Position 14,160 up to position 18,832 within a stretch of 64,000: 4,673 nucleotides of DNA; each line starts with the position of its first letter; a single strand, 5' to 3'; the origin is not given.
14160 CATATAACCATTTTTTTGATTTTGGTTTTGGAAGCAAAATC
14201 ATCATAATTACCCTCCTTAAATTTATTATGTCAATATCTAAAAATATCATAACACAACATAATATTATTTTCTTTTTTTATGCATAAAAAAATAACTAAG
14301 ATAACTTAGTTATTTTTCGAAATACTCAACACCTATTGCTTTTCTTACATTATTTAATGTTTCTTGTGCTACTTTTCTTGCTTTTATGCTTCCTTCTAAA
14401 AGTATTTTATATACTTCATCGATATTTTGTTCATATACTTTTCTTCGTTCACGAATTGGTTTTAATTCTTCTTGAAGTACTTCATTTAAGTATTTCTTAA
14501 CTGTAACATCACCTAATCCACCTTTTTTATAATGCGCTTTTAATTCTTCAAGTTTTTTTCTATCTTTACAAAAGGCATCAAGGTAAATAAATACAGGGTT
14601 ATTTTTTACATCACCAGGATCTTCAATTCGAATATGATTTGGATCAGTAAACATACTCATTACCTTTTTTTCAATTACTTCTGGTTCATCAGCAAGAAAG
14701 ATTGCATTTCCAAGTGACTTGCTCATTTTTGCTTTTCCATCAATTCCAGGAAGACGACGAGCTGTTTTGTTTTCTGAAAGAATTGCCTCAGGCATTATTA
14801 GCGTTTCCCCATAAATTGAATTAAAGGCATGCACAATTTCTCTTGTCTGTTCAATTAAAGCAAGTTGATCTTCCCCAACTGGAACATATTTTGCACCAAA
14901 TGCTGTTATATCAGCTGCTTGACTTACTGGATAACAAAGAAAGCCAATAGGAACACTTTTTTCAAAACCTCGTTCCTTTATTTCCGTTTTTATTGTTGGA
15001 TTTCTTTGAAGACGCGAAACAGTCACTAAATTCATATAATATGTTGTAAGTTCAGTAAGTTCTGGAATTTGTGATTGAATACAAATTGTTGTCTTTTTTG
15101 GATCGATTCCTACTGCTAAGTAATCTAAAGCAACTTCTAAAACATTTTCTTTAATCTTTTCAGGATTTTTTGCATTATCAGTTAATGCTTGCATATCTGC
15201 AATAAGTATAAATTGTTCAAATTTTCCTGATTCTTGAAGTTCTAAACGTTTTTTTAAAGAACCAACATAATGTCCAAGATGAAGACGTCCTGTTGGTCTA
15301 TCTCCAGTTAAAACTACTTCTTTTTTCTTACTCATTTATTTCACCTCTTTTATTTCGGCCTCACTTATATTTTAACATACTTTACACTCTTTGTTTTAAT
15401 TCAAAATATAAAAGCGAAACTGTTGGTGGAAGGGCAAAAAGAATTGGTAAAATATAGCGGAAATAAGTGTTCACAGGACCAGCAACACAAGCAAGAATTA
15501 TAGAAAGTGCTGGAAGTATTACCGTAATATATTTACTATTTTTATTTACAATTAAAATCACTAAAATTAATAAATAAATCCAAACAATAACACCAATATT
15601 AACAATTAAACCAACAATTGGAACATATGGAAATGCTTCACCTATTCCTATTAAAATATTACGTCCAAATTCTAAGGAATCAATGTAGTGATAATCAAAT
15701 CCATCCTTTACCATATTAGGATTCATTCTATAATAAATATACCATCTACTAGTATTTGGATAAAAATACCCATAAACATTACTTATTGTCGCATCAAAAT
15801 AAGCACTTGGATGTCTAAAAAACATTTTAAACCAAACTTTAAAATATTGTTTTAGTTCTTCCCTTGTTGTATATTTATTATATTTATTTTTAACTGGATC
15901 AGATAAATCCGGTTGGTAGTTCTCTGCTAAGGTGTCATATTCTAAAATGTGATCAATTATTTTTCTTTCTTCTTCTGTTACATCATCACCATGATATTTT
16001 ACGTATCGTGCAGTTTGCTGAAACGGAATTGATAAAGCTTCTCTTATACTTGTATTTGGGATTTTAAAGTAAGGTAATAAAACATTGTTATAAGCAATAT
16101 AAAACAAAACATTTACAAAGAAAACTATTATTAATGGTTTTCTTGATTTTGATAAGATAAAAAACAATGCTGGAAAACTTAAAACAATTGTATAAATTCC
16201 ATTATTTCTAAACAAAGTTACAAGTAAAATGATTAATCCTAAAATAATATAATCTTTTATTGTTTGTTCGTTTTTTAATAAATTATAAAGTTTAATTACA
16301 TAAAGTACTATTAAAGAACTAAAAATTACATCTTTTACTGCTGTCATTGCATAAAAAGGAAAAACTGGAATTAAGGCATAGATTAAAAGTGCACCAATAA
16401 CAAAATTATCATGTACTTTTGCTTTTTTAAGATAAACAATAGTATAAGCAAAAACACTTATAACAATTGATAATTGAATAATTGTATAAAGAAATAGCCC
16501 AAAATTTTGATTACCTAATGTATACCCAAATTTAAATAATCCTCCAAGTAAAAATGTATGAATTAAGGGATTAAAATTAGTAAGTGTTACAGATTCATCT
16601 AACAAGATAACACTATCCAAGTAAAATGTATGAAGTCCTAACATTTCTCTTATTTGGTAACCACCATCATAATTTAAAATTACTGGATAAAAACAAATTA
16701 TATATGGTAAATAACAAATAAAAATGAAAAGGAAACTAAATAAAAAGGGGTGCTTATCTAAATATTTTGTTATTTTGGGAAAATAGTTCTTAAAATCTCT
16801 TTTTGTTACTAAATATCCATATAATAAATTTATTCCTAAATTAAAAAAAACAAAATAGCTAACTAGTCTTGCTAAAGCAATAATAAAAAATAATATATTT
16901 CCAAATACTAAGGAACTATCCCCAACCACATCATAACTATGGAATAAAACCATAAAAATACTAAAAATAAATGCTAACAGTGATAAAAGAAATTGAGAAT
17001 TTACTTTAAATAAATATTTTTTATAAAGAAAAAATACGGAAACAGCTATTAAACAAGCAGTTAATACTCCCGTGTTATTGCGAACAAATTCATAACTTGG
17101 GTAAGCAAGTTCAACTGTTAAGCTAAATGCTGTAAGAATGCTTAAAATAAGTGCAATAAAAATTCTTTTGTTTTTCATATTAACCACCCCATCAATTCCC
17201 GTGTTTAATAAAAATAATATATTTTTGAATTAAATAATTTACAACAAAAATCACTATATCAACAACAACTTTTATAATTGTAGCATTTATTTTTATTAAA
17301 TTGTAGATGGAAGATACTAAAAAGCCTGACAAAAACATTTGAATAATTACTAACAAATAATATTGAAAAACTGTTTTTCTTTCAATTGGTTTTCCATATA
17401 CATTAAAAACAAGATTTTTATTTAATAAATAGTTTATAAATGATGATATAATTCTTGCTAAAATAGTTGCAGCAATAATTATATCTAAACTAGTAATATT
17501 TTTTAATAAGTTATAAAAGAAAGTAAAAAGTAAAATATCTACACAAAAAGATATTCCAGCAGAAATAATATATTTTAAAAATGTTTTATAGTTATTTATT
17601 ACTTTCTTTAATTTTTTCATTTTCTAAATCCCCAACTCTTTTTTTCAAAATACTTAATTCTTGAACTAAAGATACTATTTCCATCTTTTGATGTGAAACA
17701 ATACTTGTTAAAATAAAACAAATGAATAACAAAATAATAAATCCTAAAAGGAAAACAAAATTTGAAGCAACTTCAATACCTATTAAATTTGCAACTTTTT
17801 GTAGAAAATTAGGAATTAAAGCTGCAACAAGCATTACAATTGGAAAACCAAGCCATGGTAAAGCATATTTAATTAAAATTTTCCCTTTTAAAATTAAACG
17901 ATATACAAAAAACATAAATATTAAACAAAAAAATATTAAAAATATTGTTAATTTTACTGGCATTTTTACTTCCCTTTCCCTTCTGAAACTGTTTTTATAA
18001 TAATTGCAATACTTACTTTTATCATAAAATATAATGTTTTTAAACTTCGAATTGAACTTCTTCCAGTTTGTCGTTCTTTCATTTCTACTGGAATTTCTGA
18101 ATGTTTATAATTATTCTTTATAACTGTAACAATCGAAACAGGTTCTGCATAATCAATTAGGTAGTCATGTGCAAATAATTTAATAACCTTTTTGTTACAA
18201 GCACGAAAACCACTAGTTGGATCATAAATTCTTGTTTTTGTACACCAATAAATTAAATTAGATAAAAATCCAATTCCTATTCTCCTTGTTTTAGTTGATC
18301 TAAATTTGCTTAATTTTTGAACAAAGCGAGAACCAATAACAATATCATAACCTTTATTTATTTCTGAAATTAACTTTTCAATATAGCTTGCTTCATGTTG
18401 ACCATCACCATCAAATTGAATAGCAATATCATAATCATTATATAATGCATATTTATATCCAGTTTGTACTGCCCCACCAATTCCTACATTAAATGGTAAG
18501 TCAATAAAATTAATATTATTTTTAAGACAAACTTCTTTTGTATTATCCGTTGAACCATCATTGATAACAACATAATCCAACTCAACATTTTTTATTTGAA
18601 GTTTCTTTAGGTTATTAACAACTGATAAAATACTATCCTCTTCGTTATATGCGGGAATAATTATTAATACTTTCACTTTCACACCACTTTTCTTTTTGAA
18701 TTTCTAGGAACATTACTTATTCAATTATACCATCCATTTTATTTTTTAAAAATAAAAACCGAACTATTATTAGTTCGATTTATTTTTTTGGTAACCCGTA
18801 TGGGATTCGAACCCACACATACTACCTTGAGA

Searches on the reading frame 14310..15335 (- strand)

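Call 35: search_protein_families(library=pfam, proteins=[window:14310-15335:-], max_evalue=0.00001)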
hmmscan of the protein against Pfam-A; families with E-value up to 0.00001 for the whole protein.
window:14310-15335:- (341 aa): 1 family
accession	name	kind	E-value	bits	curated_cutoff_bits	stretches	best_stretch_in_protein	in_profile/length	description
PF00579.31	tRNA-synt_1b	-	4.4e-59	200.6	21.1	1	4-291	4-291/292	tRNA synthetases class I (W and Y)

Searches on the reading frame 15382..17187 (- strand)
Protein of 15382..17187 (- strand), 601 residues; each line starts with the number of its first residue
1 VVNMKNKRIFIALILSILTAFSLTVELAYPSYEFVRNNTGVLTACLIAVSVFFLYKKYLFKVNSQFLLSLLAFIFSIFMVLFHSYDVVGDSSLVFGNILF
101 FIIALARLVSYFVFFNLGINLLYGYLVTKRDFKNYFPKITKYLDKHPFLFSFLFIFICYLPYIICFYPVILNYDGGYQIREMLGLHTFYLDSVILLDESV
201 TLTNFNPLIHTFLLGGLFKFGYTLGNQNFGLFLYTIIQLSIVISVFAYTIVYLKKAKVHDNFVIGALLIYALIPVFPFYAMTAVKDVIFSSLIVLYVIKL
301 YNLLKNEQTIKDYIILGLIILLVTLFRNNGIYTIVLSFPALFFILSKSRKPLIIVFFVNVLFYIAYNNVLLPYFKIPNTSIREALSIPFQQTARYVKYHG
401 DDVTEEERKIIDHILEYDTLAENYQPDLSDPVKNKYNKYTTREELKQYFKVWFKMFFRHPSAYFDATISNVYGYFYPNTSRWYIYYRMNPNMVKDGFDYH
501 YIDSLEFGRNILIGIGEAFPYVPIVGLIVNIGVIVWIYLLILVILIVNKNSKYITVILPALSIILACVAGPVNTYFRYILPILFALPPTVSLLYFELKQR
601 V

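Call 35: search_protein_families(library=pfam, proteins=[window:15382-17187:-], max_evalue=0.00001)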
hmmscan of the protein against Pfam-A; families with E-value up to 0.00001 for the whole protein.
window:15382-17187:- (601 aa): 1 family
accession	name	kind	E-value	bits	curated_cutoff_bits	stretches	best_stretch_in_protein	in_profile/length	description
PF19484.4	DUF6020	-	4.4e-59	200.8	28.3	1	78-587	94-584/604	Family of unknown function (DUF6020)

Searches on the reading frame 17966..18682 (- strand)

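Call 35: search_protein_families(library=pfam, proteins=[window:17966-18682:-], max_evalue=0.00001)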
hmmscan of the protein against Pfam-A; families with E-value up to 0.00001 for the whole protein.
window:17966-18682:- (238 aa): 1 family
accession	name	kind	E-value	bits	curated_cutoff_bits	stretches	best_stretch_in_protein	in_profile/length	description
PF00535.33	Glycos_transf_2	-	4.3e-25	89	23.3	1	7-156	2-153/168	Glycosyl transferase family 2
